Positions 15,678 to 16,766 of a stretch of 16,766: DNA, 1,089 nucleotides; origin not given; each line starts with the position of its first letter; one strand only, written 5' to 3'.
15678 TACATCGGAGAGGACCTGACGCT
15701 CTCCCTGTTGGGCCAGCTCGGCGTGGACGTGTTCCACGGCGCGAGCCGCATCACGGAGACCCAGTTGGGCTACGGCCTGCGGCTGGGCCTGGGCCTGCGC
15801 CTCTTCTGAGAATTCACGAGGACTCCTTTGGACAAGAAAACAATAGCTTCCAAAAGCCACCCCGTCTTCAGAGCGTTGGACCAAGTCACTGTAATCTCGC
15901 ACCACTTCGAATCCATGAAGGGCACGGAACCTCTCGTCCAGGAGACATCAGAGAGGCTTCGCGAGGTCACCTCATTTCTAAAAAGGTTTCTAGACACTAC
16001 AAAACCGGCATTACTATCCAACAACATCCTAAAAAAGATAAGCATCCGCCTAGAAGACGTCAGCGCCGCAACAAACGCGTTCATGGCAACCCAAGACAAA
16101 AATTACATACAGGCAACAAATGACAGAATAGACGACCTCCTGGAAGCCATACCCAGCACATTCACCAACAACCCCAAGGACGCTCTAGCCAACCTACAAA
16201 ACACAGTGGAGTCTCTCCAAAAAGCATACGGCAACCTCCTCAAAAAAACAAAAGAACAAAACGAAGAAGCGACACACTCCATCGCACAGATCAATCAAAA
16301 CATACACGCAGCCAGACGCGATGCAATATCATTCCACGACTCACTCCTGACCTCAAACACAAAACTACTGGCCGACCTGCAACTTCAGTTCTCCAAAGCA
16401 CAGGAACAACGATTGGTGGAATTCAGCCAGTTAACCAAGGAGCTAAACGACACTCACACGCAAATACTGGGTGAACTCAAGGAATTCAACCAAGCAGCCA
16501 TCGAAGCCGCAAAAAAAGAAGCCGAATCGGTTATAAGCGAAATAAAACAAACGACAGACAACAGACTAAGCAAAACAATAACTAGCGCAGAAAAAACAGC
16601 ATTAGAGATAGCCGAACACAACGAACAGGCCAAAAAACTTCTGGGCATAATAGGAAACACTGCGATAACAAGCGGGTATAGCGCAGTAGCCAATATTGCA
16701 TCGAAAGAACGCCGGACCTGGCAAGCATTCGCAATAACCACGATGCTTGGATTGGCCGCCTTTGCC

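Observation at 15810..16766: Abrupt switch to A+C-rich, G/T-avoiding sequence with a stop-free partial ORF; junction coincides with an EcoRI site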

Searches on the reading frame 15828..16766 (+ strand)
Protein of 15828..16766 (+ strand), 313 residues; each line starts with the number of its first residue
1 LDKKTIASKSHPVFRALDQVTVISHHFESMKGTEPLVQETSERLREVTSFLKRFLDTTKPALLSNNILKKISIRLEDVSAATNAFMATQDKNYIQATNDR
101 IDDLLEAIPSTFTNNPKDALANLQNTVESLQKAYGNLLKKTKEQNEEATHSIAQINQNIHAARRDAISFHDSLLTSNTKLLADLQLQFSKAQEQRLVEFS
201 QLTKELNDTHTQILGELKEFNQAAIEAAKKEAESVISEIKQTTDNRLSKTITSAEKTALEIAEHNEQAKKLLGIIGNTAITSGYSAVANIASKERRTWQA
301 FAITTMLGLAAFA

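Call 5: search_protein_families(library=pfam, proteins=[window:15828-16766:+], max_evalue=0.1)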
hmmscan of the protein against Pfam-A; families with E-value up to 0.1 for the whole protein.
window:15828-16766:+ (313 aa): 9 families
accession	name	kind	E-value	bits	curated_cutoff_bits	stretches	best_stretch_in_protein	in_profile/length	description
PF13315.11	DUF4085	-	0.0018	18.4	24.1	1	68-187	21-142/205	Protein of unknown function (DUF4085)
PF17324.7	BLI1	-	0.028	15.6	26.9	1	146-224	10-88/111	BLOC-1 interactor 1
PF03127.19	GAT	-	0.035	14.7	31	1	103-162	9-67/77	GAT domain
PF11291.13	DUF3091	-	0.059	14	25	0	101-141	1-41/100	Protein of unknown function (DUF3091)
PF04353.18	Rsd_AlgQ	-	0.074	13.5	35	1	133-193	72-133/150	Regulator of RNA polymerase sigma(70) subunit, Rsd/AlgQ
PF00620.32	RhoGAP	-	0.075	13.3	24.5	0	13-73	21-82/148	RhoGAP domain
PF24850.1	CC_BshC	-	0.077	13.3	27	0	87-160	46-116/159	Bacillithiol biosynthesis BshC, C-terminal coiled-coil domain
PF25746.1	Phage_Repressor_c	-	0.087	12.5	27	1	211-270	18-77/352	Streptomyces phage repressor protein c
PF05478.16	Prominin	-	0.097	11.2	34.3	1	13-161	234-385/799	Prominin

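Call 6: search_protein_families(library=padloc, proteins=[window:15828-16766:+], max_evalue=0.1)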
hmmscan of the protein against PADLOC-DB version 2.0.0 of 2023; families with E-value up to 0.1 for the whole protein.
window:15828-16766:+ (313 aa): 4 families
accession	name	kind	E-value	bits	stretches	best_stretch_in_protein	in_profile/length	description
PDLC00648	ZorA3|ZorA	-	2.1e-06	24.8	1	33-256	287-505/692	MotA/ExbB/TolQ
PDLC00650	ZorA3|ZorA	-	6.8e-05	19.6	1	74-270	561-761/1063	MotA/ExbB/TolQ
PDLC00647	ZorA3|ZorA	-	0.00012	18.7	1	34-267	294-524/780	MotA/ExbB/TolQ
PDLC03841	LeoBC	-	0.0093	13.1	1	114-298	300-482/601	-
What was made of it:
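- On ZorA (Zorya anti-phage system): PADLOC matches cover only the ZorA tail region (call 6).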

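Call 11: find_homologous_proteins(query=window:15828-16766:+)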
Query window:15828-16766:+: 2523 candidates shared short words with the query, none scored E <= 0.001.
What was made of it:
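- The word-indexed search found nothing (call 11).
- Tried and rejected: No hit (call 11).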

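Call 21: find_related_loci(query=window:15828-16766:+, collection=viral_contigs, flank=10000)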
Query window:15828-16766:+ (313 aa) in viral_contigs; peptide patterns used: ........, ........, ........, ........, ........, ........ (x = any residue, [..] = any of these).
9 stretches matched a pattern, but none encodes a relative of the query by tblastn (E <= 1e-3).

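Call 24: find_related_loci(query=window:15828-16766:+, collection=metagenome_contigs, flank=10000)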
Query window:15828-16766:+ (313 aa) in metagenome_contigs; peptide patterns used: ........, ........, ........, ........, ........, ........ (x = any residue, [..] = any of these).
118 stretches matched a pattern, but none encodes a relative of the query by tblastn (E <= 1e-3).
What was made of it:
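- On Uncharacterised ~430-aa helical two-TM protein family (no Pfam, NCBIfam, PADLOC or PHROG model): No continuation was found in any collection (calls 11, 21, 24).
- Tried and rejected: None found (calls 21, 24).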

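Call 25: search_protein_representatives(protein=window:15828-16766:+)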
Query: 313 residues. Proteins with E-value up to 0.001 (for the whole library): 368; up to 1e-10: 58; up to 1e-30: 0. The best 150 are listed.
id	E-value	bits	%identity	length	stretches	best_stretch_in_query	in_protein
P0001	1.0e-18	84.5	27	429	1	10-313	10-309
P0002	6.4e-18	81.9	25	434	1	10-311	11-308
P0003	4.1e-17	79.2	27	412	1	9-313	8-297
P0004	6.5e-17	78.6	24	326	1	5-312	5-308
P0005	6.6e-17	78.6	26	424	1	9-307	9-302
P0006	1.6e-16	77.3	25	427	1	10-313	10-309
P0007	4.1e-16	76.0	28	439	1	36-309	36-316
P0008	6.0e-16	75.5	27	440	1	16-306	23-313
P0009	9.6e-16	74.8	23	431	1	7-311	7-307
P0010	4.3e-15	72.6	22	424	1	9-313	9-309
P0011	1.2e-14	71.1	26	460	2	10-235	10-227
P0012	1.3e-14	71.1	25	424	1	8-313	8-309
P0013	1.3e-14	71.1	23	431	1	33-313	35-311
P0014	3.0e-14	69.9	25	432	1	4-310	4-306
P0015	4.0e-14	69.5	24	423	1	32-313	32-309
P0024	3.7e-13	66.3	32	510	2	176-308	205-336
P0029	6.5e-13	65.5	24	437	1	9-312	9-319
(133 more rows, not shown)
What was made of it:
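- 15828..16766 (+): Partial ORF of 313 codons, cut by the contig end. It encodes the N-terminal ~73% of a ~430-aa uncharacterised helical membrane protein with extreme A/C-ending codon usage. phmmer gave 368 hits, best E 1e-18, colinear from residue ~10 (call 25).
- On Uncharacterised ~430-aa helical two-TM protein family (no Pfam, NCBIfam, PADLOC or PHROG model): phmmer gave a best E of 1e-18 and 58 hits below 1e-10, with query residues 10-313 aligned to subject residues 10-309 (call 25).
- Nothing more than 28% identical exists among 1.84 billion representative proteins (call 25).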

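Call 27: search_protein_families(library=pfam, proteins=[P0001, P0002, P0003, P0005, P0007, P0008, P0024], max_evalue=0.01)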
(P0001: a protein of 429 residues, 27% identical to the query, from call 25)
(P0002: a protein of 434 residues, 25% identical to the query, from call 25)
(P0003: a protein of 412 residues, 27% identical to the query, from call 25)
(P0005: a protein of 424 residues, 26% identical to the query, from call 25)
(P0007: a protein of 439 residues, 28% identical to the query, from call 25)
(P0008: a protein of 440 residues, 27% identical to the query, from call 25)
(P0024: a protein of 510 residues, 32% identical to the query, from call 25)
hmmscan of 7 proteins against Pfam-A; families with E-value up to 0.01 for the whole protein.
P0001 (429 aa): 4 families
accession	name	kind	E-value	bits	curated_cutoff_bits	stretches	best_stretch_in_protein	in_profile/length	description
PF16591.11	HBM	-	0.00022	21.2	29.8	1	75-174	149-248/254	Helical bimodular sensor domain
PF03954.19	Lectin_N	-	0.00055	20.2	28.3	1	118-182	64-128/140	Hepatic lectin, N-terminal domain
PF19380.4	DUF5955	-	0.003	18.4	27.1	1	119-168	7-55/88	Family of unknown function (DUF5955)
PF11445.13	DUF2894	-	0.0039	18.2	25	0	151-230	19-92/185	Protein of unknown function (DUF2894)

P0002 (434 aa): 1 family
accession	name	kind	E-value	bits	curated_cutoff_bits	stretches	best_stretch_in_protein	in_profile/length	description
PF20434.5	BD-FAE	-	0.0041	17.1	26.8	1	68-162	66-159/215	BD-FAE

P0003 (412 aa): 2 families
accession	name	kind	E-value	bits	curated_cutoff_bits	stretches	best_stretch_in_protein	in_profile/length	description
PF01442.23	Apolipoprotein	-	0.00012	22.3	90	1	146-251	81-176/190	Apolipoprotein A1/A4/E domain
PF14837.11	INTS5_N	-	0.00044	20.2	27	0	75-180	1-87/208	Integrator complex subunit 5 N-terminus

P0005 (424 aa): 0 families

P0007 (439 aa): 4 families
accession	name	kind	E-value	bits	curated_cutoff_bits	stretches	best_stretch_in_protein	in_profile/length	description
PF01442.23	Apolipoprotein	-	4.6e-06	26.9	90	1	145-262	68-186/190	Apolipoprotein A1/A4/E domain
PF04513.17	Baculo_PEP_C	-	0.00052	20.5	38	0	78-167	32-116/140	Baculovirus polyhedron envelope protein, PEP, C terminus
PF06810.17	Phage_scaffold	-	0.002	18.6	35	1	168-265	11-103/170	Phage capsid assembly scaffolding protein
PF06160.17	EzrA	-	0.0031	16.3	39.6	0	149-244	93-186/557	Septation ring formation regulator, EzrA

P0008 (440 aa): 4 families
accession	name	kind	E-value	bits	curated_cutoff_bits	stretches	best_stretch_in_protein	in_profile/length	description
PF04513.17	Baculo_PEP_C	-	0.0025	18.3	38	0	68-166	22-115/140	Baculovirus polyhedron envelope protein, PEP, C terminus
PF19310.4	TOP_N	-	0.0092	16.2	27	0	241-285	3-47/123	Neurolysin/Thimet oligopeptidase, N-terminal domain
PF06103.16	DUF948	-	0.0096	16.5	37.2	0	132-179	29-76/89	Bacterial protein of unknown function (DUF948)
PF18709.6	DLP_helical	-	0.0099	15.6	25.5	0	133-323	78-275/340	Dynamin-like helical domain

P0024 (510 aa): 0 families
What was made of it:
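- On Eleos LeoA/LeoBC dynamin-like proteins: No GTPase domain appears in Pfam scans of seven full-length homologues (call 27).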

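Call 28: search_protein_families(library=ncbifam, proteins=[P0001, P0002, P0003, P0005, P0007, P0008, P0024], max_evalue=0.01)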
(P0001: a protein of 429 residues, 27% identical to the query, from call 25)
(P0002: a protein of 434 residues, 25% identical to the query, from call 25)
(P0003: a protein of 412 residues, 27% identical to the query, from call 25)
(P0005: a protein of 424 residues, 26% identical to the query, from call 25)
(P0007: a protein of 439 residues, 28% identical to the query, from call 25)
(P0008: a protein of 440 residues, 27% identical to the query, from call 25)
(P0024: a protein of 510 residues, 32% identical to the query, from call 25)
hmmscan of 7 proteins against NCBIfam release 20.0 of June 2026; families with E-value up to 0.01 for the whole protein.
P0001 (429 aa): 1 family
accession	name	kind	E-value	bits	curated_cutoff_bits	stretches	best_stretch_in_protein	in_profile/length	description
TIGR02168.1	SMC_prok_B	equivalog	0.0068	14.2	567.35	1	35-269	274-505/1181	chromosome segregation protein SMC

P0002 (434 aa): 0 families

P0003 (412 aa): 1 family
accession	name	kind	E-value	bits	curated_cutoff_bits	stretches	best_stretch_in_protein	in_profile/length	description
NF033914.0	antiphage_ZorA_1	subfamily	4.7e-05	21.9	190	1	66-254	393-560/619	anti-phage ZorAB system protein ZorA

P0005 (424 aa): 1 family
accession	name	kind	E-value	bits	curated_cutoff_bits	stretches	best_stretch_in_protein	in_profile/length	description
NF053852.1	vesicle_Bd0635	exception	0.0003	20.5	250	1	121-229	49-151/223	CpoB-like predatory vesicle lipoprotein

P0007 (439 aa): 3 families
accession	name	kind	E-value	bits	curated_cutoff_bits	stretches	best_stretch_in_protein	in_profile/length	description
TIGR02169.1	SMC_prok_A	equivalog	3.5e-05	21.7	729.4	1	73-277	734-933/1165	chromosome segregation protein SMC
NF033914.0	antiphage_ZorA_1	subfamily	0.00012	20.5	190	1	102-279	332-513/619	anti-phage ZorAB system protein ZorA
TIGR04527.1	mycoplas_twoTM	subfamily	0.0046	16.7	125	0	196-277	54-147/248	MG_279/MG_280 family protein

P0008 (440 aa): 4 families
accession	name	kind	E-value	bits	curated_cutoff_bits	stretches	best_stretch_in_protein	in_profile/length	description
TIGR02168.1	SMC_prok_B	equivalog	1e-05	23.5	567.35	1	22-278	718-986/1181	chromosome segregation protein SMC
TIGR04527.1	mycoplas_twoTM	subfamily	0.00014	21.6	125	0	137-268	55-166/248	MG_279/MG_280 family protein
NF002572.0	PRK02224.1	equivalog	0.0027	16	1087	1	57-272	248-449/888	DNA double-strand break repair ATPase Rad50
NF040788.1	S-lay_SlaB_Mtsph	equivalog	0.0064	15.4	700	0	64-130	313-376/416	S-layer protein SlaB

P0024 (510 aa): 0 families
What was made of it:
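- On ZorA (Zorya anti-phage system): The NCBIfam score for a homologue is 21.9 against a cut-off of 190 (call 28).
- Closest known: ZorA. Different: The NCBIfam ZorA score is 21.9 against a cut-off of 190 (call 28).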

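Call 29: search_protein_families(library=padloc, proteins=[P0001, P0002, P0003, P0005, P0007, P0008, P0024], max_evalue=0.01)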
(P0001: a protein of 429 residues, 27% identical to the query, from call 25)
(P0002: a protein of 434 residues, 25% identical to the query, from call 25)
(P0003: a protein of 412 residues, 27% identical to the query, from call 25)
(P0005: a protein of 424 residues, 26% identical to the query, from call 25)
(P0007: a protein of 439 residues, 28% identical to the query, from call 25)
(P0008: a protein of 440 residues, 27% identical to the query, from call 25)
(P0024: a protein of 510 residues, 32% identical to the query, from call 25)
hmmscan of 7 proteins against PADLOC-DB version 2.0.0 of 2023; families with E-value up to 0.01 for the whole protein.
P0001 (429 aa): 1 family
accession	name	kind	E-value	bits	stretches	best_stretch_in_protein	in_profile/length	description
PDLC00601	ZorA1|ZorA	-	0.00034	17.4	1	118-271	333-487/699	MotA/ExbB/TolQ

P0002 (434 aa): 2 families
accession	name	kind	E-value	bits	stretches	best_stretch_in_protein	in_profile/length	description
PDLC03841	LeoBC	-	0.00011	19.4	1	128-360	299-516/601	-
PDLC00598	ZorA1|ZorA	-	0.0084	12.5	0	74-234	396-554/663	MotA/ExbB/TolQ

P0003 (412 aa): 7 families
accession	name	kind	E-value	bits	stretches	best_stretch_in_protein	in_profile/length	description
PDLC03843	LeoC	-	6.3e-05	21.2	1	186-298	93-199/207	-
PDLC00601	ZorA1|ZorA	-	0.00027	17.7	1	69-253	337-520/699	MotA/ExbB/TolQ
PDLC00647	ZorA3|ZorA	-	0.0003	17.4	1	159-349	361-504/780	MotA/ExbB/TolQ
PDLC00650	ZorA3|ZorA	-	0.00037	17.1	1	139-367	521-703/1063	MotA/ExbB/TolQ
PDLC00648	ZorA3|ZorA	-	0.00048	17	1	96-256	345-500/692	MotA/ExbB/TolQ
PDLC00598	ZorA1|ZorA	-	0.00082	15.9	1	117-259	389-521/663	MotA/ExbB/TolQ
PDLC00605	ZorA1|ZorA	-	0.0027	14.1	0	158-250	601-685/700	MotA/ExbB/TolQ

P0005 (424 aa): 0 families

P0007 (439 aa): 16 families
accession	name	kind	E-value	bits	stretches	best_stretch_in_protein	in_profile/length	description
PDLC03841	LeoBC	-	2e-06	25.2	1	75-317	275-496/601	-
PDLC03859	LmuB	-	7.5e-05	20.1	1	73-268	307-486/611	-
PDLC00598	ZorA1|ZorA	-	7.8e-05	19.2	0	194-277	357-440/663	MotA/ExbB/TolQ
PDLC00605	ZorA1|ZorA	-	7.9e-05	19.2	1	114-272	401-563/700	MotA/ExbB/TolQ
PDLC01663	Cas12c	-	0.00022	17.3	1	113-276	347-501/1165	CAS-V-C; effector__SPE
PDLC00648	ZorA3|ZorA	-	0.00027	17.8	1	68-274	228-432/692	MotA/ExbB/TolQ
PDLC00512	JetC1|JetC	-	0.00036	16.7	1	73-267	634-826/1123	DUF3584 domain; MukB-like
PDLC00637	ZorA2|ZorA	-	0.00037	17.4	1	94-243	240-384/420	MotA/ExbB/TolQ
PDLC02668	DndD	-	0.00039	17.5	1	43-269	273-504/659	DndD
PDLC03865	LmuB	-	0.0013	15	0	163-298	546-691/1007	-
PDLC00647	ZorA3|ZorA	-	0.002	14.7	0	128-270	276-482/780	MotA/ExbB/TolQ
PDLC04894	PDC-S06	-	0.0038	13.8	1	73-270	199-393/740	-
PDLC04887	PDC-S06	-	0.0062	13.1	1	157-274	308-422/790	-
PDLC04046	PD-T4-6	-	0.0063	13.7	0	160-277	238-353/427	-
PDLC00511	JetC1|JetC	-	0.0079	12.1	0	101-270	655-821/1108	DUF3584 domain; MukB-like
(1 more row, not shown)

P0008 (440 aa): 9 families
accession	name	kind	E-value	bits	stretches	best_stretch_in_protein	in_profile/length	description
PDLC03841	LeoBC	-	1.3e-05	22.5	1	102-365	269-512/601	-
PDLC00638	ZorA2|ZorA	-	1.5e-05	22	1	69-280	322-537/545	MotA/ExbB/TolQ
PDLC00512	JetC1|JetC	-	3.1e-05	20.2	1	64-268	632-838/1123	DUF3584 domain; MukB-like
PDLC03859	LmuB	-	0.00032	18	1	64-272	274-487/611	-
PDLC00648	ZorA3|ZorA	-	0.00044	17.1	1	66-267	209-502/692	MotA/ExbB/TolQ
PDLC00581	JetC3|JetC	-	0.0011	14.8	1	115-268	445-600/1473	DUF3584 domain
PDLC00551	JetC2|JetC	-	0.0018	14.2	1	66-273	813-1020/1365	DUF3584 domain; MukB-like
PDLC00553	JetC2|JetC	-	0.003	13.5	1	15-282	326-592/1361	DUF3584 domain; MukB-like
PDLC04407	PDC-M09A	-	0.0093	13.5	0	149-221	205-276/282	-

P0024 (510 aa): 5 families
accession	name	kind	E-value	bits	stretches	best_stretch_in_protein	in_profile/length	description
PDLC00648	ZorA3|ZorA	-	0.00055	16.8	1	100-292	312-505/692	MotA/ExbB/TolQ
PDLC03841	LeoBC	-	0.00095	16.4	1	81-351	229-481/601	-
PDLC04886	PDC-S06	-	0.0022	14.9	1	106-310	272-470/727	-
PDLC02756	PbeC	-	0.0046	14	1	115-299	253-446/643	PbeC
PDLC00638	ZorA2|ZorA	-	0.009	12.8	0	133-295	309-467/545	MotA/ExbB/TolQ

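Call 32: find_homologous_proteins(query=A1, max_evalue=1e-10)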
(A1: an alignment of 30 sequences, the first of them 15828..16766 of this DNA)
Query A1 (30 sequences) (313 aa, profile of the alignment): 3 proteins with E <= 1e-10 among 8000 candidates.
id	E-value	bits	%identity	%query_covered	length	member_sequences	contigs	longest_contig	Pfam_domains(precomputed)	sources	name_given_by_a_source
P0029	2.5e-144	499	25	97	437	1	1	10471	-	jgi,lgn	jgi:predicted nucleic acid-binding Zn-ribbon protein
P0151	3.5e-138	479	26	87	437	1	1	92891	-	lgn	-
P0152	5.2e-55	205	22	81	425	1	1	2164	-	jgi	jgi:hypothetical protein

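Call 33: find_encoding_contigs(protein=P0151, flank=8000, max_places=3)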
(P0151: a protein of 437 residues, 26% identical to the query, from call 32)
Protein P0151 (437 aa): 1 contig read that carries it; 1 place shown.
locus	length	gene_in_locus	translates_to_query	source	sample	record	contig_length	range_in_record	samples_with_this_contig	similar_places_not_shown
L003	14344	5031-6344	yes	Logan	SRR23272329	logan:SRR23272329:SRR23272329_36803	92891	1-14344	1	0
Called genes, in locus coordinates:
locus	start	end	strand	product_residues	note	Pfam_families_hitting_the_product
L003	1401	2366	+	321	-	PF01551:Peptidase_M23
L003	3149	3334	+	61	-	-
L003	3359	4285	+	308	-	PF13621:Cupin_8 (faint), PF08007:JmjC_2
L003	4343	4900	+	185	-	PF27765:UCP032817-like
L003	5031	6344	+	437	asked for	-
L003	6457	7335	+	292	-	-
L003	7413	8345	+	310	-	-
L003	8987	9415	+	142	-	PF13620:CarboxypepD_reg (weak)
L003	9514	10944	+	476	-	PF01979:Amidohydro_1, PF07969:Amidohydro_3 (weak)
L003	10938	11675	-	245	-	-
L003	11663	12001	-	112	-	PF03551:PadR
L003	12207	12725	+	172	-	-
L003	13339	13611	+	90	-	PF10387:DUF2442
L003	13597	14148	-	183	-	-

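Call 34: find_encoding_contigs(protein=P0029, flank=8000, max_places=3)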
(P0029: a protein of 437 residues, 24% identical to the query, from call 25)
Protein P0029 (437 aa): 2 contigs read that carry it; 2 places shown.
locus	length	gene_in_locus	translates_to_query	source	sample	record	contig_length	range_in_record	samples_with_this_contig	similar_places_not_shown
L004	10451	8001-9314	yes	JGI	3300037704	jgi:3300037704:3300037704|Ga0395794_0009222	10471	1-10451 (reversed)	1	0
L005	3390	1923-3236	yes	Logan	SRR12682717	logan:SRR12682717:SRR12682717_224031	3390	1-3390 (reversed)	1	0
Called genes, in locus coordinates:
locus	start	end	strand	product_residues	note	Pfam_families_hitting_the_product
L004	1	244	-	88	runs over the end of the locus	?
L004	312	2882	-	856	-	PF12704:MacB_PCD, PF02687:FtsX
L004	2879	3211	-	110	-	PF03965:Penicillinase_R (weak), PF03551:PadR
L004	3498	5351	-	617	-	PF22842:Pel9A-like_beta_helix (faint), PF05048:NosD, PF13229:Beta_helix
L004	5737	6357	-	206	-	-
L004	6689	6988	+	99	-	-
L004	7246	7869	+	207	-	PF18742:DpnII-MboI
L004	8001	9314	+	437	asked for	-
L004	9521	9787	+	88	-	PF01527:HTH_Tnp_1, PF13384:HTH_23 (weak), PF13518:HTH_28 (weak)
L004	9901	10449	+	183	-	?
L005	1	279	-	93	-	?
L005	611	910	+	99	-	-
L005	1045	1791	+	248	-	PF18742:DpnII-MboI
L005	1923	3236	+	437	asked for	-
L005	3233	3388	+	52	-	?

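Call 35: find_encoding_contigs(protein=P0152, flank=8000, max_places=3)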
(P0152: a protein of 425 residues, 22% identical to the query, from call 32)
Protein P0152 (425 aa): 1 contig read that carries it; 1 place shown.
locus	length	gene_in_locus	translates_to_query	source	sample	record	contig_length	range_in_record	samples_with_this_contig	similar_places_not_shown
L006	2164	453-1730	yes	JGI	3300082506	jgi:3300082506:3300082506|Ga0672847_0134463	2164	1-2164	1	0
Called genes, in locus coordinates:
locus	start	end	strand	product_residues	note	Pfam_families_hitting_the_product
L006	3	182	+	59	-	?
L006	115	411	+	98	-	PF02609:Exonuc_VII_S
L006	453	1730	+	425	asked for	-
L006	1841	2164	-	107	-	?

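Call 59: search_solved_structures(query=A1, max_evalue=1)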
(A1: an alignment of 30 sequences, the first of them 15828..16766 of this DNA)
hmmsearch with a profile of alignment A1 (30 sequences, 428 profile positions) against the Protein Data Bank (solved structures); distinct sequences matched with E-value up to 1: 88 (the best 60 are shown).
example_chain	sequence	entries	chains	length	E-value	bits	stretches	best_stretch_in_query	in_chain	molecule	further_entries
7zr2_A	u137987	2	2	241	3.4e-08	35.9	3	115-168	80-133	Spike protein S2',Chimeric protein mimic of SARS-CoV-2 Spike HR1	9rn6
8th8_S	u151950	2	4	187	1.5e-05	27.2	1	133-264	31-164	Coiled-coil domain-containing protein 153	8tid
9snn_A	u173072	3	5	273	4.1e-05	25.7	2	71-164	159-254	ancestral PcpI (aPcpI) | ancestral PcpI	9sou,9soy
3tul_A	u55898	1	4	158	0.00025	23.2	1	151-266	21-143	Cell invasion protein sipB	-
3g9g_A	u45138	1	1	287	0.00026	23.1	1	70-157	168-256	Suppressor of yeast profilin deletion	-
4tql_A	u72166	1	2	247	0.00044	22.3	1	128-265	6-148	Three helix bundle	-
3r2p_A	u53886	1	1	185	0.0005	22.1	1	118-259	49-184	Apolipoprotein A-I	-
3vjf_A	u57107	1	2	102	0.00095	21.2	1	68-162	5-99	WA20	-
4v6m_A0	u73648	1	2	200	0.0016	20.5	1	121-259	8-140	Apolipoprotein A-I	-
1av1_A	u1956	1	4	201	0.0018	20.3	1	120-259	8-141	APOLIPOPROTEIN A-I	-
2msc_A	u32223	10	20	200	0.0022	20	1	121-259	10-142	Apolipoprotein A-I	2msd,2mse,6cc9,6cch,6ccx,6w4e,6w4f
6pts_A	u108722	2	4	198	0.0023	20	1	121-259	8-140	Apolipoprotein A-I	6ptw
3k2s_A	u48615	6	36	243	0.0027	19.7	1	197-261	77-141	Apolipoprotein A-I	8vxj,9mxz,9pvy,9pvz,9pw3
1qoy_A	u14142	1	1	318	0.0035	19.4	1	82-263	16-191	HEMOLYSIN E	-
7kjr_C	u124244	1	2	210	0.0039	19.2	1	197-261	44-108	Apolipoprotein A-I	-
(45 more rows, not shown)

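Call 69: find_related_loci(query=A4, collection=metagenome_contigs, flank=6000)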
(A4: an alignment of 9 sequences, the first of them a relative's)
Query A4 (439 aa) in metagenome_contigs; peptide patterns used: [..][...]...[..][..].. (x = any residue, [..] = any of these).
380 stretches matched a pattern; 116 encode a relative of the query (tblastn E <= 1e-3); the best 80 are kept; 80 distinct loci.
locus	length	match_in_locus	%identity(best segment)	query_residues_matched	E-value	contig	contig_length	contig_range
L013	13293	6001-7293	38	1-438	2e-98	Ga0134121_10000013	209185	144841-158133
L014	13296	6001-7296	38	1-439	1e-94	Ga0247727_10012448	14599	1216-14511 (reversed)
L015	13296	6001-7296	37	1-439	1e-91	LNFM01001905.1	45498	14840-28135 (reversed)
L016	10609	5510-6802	36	1-438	7e-91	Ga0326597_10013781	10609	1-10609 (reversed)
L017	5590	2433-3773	37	1-439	2e-90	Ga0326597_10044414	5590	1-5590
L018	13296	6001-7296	35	1-439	2e-88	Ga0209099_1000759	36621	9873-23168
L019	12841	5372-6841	35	1-439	1e-86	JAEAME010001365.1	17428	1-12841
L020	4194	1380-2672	34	1-438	1e-86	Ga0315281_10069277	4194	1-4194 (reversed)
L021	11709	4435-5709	36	4-435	2e-86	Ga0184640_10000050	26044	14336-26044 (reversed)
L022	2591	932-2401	35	1-439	1e-88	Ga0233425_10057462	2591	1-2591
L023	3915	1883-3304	35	1-438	5e-86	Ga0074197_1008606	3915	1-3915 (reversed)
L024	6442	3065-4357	35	1-438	2e-85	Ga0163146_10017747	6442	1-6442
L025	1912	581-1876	36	1-439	1e-88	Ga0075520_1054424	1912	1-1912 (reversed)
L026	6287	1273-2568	35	1-439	4e-84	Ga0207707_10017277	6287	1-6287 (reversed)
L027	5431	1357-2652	35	1-439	4e-84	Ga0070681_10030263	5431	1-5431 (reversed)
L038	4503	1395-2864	32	1-439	2e-78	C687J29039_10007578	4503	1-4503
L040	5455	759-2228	32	1-439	2e-78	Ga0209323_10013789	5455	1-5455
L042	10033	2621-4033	33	4-438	5e-77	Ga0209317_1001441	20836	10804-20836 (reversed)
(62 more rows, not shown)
